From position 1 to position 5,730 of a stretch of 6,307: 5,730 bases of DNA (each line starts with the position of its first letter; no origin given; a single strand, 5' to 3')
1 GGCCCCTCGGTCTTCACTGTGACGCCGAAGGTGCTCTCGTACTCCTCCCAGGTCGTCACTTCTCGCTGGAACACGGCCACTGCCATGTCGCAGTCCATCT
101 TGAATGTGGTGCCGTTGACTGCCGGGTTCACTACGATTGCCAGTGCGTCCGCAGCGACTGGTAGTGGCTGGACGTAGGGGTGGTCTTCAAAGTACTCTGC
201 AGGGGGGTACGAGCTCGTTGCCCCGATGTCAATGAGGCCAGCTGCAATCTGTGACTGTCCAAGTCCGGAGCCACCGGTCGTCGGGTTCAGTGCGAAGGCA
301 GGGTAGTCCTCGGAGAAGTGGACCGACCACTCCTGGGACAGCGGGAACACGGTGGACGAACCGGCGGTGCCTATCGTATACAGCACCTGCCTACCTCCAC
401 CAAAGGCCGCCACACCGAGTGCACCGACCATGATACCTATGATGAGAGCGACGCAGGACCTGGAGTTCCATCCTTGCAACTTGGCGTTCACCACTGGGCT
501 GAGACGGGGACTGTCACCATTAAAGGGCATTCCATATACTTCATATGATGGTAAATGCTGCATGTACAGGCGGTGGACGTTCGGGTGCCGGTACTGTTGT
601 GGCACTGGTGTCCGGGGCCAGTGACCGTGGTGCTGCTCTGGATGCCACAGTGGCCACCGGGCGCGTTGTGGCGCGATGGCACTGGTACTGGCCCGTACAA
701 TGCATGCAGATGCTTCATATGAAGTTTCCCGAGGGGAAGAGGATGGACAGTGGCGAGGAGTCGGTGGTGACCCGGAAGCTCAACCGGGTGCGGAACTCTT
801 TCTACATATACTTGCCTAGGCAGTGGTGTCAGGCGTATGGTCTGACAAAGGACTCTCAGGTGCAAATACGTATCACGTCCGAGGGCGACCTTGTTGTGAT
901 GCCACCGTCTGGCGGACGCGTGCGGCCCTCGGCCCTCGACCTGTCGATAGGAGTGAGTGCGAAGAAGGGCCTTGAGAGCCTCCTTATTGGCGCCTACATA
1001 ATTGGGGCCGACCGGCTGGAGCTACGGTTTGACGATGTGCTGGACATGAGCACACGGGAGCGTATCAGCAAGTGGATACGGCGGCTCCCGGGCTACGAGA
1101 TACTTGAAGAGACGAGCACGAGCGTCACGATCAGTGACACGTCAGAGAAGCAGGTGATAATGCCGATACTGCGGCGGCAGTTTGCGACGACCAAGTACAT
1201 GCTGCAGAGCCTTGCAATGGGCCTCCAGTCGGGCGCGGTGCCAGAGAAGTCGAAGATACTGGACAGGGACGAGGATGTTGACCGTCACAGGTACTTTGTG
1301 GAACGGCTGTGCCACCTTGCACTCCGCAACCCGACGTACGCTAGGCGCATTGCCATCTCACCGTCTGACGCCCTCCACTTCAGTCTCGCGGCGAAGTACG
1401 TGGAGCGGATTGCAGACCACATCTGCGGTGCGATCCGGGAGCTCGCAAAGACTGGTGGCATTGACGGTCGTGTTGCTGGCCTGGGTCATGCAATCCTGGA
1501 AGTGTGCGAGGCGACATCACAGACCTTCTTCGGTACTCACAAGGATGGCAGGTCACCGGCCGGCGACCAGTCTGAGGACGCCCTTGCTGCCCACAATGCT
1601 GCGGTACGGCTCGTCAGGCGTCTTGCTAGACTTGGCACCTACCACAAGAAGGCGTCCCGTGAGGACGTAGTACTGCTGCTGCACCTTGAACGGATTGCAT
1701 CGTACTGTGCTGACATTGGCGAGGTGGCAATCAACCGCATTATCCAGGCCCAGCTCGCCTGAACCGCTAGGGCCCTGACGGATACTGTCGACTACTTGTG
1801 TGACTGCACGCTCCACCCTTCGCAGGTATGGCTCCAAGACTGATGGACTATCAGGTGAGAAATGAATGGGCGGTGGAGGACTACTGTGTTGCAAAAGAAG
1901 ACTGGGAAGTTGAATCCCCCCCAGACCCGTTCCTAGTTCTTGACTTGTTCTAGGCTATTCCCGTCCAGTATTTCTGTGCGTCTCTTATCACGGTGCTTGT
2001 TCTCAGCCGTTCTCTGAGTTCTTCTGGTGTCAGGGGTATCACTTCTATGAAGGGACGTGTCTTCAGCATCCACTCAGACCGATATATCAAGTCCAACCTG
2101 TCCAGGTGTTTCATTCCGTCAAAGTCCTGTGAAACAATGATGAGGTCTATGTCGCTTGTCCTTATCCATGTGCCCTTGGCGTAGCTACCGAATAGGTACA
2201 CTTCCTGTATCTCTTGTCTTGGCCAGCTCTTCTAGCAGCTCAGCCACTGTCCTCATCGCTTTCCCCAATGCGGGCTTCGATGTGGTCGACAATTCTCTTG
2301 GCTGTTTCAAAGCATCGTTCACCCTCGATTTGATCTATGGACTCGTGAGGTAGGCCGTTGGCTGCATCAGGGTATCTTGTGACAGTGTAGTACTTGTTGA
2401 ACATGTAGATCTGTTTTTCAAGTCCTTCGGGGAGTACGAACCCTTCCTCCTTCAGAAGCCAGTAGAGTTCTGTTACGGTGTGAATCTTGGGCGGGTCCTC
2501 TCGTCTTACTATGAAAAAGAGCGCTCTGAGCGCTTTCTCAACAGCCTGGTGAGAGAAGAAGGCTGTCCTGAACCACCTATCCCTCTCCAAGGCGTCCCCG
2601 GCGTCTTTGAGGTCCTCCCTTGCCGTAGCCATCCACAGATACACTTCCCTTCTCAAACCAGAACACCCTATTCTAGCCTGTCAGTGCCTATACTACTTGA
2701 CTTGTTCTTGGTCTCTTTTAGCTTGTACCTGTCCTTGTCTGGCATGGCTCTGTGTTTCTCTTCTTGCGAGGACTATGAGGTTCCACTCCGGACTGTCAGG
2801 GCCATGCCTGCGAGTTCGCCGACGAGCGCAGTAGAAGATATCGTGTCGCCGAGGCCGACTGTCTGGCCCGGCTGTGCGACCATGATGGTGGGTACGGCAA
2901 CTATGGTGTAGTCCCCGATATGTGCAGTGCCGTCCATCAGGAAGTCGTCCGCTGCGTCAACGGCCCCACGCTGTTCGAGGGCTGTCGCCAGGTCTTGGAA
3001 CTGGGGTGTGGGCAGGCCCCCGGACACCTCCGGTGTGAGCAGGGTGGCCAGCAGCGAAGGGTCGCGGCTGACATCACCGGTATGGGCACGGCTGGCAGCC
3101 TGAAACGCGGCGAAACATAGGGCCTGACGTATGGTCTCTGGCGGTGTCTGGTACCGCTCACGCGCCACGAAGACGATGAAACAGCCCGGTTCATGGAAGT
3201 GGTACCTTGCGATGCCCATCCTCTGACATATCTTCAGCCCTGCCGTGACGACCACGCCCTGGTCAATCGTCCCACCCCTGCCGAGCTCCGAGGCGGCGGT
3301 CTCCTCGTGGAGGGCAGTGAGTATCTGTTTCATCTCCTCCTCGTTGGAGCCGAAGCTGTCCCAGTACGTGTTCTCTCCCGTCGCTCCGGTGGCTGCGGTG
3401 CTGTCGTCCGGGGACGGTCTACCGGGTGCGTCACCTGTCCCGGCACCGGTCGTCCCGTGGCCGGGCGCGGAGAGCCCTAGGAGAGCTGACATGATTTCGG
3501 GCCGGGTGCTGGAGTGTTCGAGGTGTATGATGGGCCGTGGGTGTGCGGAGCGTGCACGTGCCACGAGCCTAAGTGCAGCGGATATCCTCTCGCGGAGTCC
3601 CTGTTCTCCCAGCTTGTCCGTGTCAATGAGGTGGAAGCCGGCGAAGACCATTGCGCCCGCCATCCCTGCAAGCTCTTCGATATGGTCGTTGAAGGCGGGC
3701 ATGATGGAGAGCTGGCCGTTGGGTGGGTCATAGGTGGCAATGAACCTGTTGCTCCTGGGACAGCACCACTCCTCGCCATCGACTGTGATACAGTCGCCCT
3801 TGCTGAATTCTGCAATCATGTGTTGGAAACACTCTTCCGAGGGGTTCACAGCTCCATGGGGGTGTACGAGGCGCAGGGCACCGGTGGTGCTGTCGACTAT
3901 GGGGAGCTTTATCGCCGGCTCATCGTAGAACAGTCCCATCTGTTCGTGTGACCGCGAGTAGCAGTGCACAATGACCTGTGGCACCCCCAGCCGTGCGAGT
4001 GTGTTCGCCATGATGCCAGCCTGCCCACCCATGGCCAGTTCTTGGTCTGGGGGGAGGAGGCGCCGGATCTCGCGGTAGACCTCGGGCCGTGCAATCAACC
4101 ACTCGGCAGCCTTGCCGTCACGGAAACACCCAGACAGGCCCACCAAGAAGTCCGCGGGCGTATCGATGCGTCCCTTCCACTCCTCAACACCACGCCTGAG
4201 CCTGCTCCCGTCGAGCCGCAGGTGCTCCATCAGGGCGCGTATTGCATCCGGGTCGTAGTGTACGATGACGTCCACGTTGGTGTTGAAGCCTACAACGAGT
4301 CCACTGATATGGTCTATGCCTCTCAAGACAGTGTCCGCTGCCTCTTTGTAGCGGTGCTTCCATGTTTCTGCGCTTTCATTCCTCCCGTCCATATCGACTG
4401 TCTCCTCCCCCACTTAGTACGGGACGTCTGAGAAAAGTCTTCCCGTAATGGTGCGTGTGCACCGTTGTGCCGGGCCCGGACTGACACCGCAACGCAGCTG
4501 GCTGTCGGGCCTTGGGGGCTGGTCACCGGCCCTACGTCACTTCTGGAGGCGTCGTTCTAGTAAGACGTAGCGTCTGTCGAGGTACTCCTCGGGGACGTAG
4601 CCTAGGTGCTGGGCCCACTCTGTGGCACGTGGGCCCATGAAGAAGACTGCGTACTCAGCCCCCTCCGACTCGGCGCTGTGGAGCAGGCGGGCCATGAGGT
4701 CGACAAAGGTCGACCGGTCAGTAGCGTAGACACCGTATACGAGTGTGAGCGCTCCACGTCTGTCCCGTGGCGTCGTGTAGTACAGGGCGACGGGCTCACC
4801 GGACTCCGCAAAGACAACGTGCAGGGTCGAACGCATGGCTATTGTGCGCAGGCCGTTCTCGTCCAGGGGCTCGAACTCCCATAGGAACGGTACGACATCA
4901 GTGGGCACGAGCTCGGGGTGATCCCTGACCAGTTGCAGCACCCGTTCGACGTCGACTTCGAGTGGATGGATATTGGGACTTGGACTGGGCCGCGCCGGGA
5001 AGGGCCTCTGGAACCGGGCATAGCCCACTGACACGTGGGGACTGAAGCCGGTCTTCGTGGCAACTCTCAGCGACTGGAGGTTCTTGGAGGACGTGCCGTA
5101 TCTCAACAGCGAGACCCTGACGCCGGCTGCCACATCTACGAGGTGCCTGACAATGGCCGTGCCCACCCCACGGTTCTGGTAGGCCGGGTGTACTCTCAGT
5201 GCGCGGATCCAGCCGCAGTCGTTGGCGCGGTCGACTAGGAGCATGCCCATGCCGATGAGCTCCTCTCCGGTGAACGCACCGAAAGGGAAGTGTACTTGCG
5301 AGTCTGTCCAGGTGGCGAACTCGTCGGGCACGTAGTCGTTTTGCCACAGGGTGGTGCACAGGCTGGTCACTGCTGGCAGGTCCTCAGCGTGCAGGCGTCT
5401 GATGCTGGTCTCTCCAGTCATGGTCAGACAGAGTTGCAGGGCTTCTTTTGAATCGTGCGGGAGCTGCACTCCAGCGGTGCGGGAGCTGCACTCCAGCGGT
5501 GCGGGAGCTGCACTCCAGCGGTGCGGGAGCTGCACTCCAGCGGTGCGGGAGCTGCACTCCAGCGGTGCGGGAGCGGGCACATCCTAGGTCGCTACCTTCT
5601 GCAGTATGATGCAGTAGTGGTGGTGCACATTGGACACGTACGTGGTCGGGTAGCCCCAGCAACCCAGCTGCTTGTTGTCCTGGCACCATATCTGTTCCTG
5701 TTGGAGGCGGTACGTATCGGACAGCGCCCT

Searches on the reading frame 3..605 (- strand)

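Call 5: search_protein_families(library=pfam, proteins=[window:3-605:-], max_evalue=0.01)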
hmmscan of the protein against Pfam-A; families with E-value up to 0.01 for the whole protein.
window:3-605:- (201 aa): 1 family
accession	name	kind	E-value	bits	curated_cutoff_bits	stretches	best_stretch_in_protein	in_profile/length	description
PF12849.12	PBP_like_2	-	6.9e-12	46.1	27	1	77-188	11-125/267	PBP superfamily domain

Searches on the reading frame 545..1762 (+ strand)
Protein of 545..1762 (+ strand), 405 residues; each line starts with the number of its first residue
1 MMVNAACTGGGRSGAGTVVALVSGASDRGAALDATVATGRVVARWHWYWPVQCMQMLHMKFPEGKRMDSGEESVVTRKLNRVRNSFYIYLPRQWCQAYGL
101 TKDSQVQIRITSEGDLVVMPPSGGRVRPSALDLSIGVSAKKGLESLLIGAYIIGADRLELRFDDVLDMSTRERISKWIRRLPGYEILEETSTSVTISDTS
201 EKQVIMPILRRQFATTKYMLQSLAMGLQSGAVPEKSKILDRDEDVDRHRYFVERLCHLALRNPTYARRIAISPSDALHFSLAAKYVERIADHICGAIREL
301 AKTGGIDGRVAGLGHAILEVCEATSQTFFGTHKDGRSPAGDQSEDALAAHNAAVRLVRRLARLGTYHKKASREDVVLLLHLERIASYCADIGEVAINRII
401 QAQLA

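Call 5: search_protein_families(library=pfam, proteins=[window:545-1762:+], max_evalue=0.01)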
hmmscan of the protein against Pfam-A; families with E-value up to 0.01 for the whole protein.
window:545-1762:+ (405 aa): 2 families
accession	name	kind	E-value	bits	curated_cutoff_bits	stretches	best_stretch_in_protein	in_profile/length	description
PF01895.24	PhoU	-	1.1e-08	35.8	23.5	1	227-294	19-83/89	PhoU domain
PF04014.23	MazE_antitoxin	-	0.0011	19.3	24.7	1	81-122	3-44/48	Antidote-toxin recognition MazE, bacterial antitoxin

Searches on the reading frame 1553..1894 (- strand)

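Call 38: search_protein_families(library=pfam, proteins=[window:1553-1894:-], max_evalue=0.1)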
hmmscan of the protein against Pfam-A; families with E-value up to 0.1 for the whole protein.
window:1553-1894:- (113 aa): 1 family
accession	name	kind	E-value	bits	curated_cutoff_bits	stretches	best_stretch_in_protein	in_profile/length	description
PF19043.5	CBP66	-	0.056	13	27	1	24-103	277-360/403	Nuclear cap binding complex subunit CBP66 C-terminal region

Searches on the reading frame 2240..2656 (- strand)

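Call 38: search_protein_families(library=pfam, proteins=[window:2240-2656:-], max_evalue=0.1)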
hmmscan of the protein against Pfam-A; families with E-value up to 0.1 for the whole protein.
window:2240-2656:- (138 aa): 1 family
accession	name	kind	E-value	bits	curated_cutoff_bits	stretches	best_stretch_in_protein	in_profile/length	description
PF05168.19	HEPN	-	4.6e-24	85.3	22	1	7-126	3-114/117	HEPN domain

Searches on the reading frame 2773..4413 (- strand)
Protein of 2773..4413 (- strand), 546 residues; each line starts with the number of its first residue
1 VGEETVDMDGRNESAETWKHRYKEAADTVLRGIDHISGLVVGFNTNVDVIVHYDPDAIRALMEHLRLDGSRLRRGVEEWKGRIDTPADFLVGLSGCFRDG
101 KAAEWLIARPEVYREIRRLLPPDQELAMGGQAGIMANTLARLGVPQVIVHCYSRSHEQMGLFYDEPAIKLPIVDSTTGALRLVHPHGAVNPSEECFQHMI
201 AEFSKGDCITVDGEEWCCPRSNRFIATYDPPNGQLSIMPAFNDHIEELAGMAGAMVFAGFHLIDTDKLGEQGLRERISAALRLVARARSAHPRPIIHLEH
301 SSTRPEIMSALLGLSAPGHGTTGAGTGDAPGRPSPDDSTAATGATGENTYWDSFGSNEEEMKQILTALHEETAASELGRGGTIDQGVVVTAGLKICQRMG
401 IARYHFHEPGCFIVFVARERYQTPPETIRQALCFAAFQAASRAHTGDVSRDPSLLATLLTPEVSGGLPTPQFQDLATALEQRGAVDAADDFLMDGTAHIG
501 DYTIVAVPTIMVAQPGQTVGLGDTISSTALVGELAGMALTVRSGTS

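Call 5: search_protein_families(library=pfam, proteins=[window:2773-4413:-], max_evalue=0.01)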
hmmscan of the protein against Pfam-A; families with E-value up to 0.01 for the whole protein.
window:2773-4413:- (546 aa): 1 family
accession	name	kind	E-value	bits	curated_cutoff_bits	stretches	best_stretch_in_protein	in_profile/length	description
PF04587.20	ADP_PFK_GK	-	1.3e-57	195.8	27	2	39-305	3-239/430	ADP-specific Phosphofructokinase/Glucokinase conserved region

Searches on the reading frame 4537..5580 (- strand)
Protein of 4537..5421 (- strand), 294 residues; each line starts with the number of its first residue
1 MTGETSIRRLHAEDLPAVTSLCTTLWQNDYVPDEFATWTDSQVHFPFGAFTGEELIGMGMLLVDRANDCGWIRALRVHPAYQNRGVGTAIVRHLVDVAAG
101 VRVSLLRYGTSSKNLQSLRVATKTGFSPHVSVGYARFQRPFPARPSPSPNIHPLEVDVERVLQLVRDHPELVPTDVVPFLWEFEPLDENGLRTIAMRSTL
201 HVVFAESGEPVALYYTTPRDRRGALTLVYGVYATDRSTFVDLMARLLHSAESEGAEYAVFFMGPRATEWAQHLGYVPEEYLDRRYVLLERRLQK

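Call 5: search_protein_families(library=pfam, proteins=[window:4537-5421:-, window:4537-5580:-], max_evalue=0.01)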
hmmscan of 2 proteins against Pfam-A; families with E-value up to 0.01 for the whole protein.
window:4537-5421:- (294 aa): 5 families
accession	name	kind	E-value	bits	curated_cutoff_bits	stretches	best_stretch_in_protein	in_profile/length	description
PF00583.31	Acetyltransf_1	-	6.4e-16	59.1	20.7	1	26-126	16-116/116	Acetyltransferase (GNAT) family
PF13302.13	Acetyltransf_3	-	7e-08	33.7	25.4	1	7-126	4-137/138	Acetyltransferase (GNAT) domain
PF13508.13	Acetyltransf_7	-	6.7e-07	30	27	1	50-101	9-62/84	Acetyltransferase (GNAT) domain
PF13673.13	Acetyltransf_10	-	6.6e-05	23.3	23.6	1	32-126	19-107/128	Acetyltransferase (GNAT) domain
PF13527.13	Acetyltransf_9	-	0.0021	18.5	25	0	7-97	2-100/127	Acetyltransferase (GNAT) domain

window:4537-5580:- (347 aa): 5 families
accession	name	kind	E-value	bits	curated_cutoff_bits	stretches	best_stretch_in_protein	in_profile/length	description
PF00583.31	Acetyltransf_1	-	1.1e-15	58.3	20.7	1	79-179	16-116/116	Acetyltransferase (GNAT) family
PF13302.13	Acetyltransf_3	-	1.1e-07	33.1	25.4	1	60-179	4-137/138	Acetyltransferase (GNAT) domain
PF13508.13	Acetyltransf_7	-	9.3e-07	29.6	27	1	103-154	9-62/84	Acetyltransferase (GNAT) domain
PF13673.13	Acetyltransf_10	-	9.3e-05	22.8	23.6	1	85-179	19-107/128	Acetyltransferase (GNAT) domain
PF13527.13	Acetyltransf_9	-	0.0037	17.7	25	0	60-150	2-100/127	Acetyltransferase (GNAT) domain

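Call 21: find_homologous_proteins(query=window:4540-5421:-, max_evalue=1e-30)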
Query window:4540-5421:- (294 aa): 1 proteins with E <= 1e-30 among 1608 candidates. Only proteins of 161 to 515 residues were searched: fused or split forms outside these lengths cannot appear, so this answer is no evidence that the protein stands alone or is whole; lengths 'longer' or 'shorter' looks for them.
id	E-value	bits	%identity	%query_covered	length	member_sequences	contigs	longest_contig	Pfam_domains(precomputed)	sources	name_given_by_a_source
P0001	1.8e-197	673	100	100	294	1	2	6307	PF13302.14,PF13508.14,PF00583.32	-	-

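Call 22: find_related_loci(query=window:4540-5421:-, collection=metagenome_contigs, flank=3000)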
Query window:4540-5421:- (294 aa) in metagenome_contigs; peptide patterns used: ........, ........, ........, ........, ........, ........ (x = any residue, [..] = any of these).
178 stretches matched a pattern, but none encodes a relative of the query by tblastn (E <= 1e-3).

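Call 23: find_encoding_contigs(protein=P0001, flank=5000, max_places=10)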
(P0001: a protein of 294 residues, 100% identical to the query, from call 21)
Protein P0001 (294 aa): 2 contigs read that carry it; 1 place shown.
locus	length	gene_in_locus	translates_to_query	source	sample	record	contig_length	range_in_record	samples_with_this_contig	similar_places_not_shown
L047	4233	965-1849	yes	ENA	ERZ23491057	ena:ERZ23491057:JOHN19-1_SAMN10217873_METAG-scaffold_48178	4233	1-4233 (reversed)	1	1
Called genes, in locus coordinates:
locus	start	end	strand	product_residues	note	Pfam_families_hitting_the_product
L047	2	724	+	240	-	?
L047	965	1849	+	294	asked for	PF00583:Acetyltransf_1, PF13302:Acetyltransf_3, PF13508:Acetyltransf_7 (weak)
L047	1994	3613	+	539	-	PF04587:ADP_PFK_GK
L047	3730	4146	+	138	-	PF05168:HEPN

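Call 39: search_solved_structures(query=window:4540-5421:-, max_evalue=0.01)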
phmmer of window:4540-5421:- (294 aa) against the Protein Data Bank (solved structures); distinct sequences matched with E-value up to 0.01: 7.
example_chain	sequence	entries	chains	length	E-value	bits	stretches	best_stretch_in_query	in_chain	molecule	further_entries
1y9k_A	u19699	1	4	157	3.3e-05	26.6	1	42-138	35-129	IAA acetyltransferase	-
2r8v_A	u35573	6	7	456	3.7e-05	26.5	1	5-106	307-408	Putative acetylglutamate synthase | Amino-acid acetyltransferase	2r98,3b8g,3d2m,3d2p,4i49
3ddd_A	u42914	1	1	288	0.00013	24.6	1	48-115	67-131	Putative Acetyltransferase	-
2ae6_A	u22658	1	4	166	0.0011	21.6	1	5-128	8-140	acetyltransferase, GNAT family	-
5yge_A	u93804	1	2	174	0.0039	19.8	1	7-103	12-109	Amino-acid acetyltransferase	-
5yo2_A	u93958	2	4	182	0.0044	19.6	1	7-103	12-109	Amino-acid acetyltransferase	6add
3dr6_A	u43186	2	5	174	0.0053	19.4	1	74-128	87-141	yncA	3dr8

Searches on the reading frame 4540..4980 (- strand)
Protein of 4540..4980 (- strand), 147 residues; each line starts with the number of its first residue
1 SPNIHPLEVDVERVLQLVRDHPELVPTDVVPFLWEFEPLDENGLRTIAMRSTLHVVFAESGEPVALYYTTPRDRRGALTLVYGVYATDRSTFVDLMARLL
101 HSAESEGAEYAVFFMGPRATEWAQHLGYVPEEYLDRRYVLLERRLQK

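Call 38: search_protein_families(library=pfam, proteins=[window:4540-4980:-], max_evalue=0.1)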
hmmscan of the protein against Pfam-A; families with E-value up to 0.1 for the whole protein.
window:4540-4980:- (147 aa): 1 family
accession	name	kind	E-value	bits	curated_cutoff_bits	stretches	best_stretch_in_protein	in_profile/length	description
PF09924.15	LPG_synthase_C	-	0.0098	15.4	27.5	1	46-137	15-102/298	Phosphatidylglycerol lysyltransferase, C-terminal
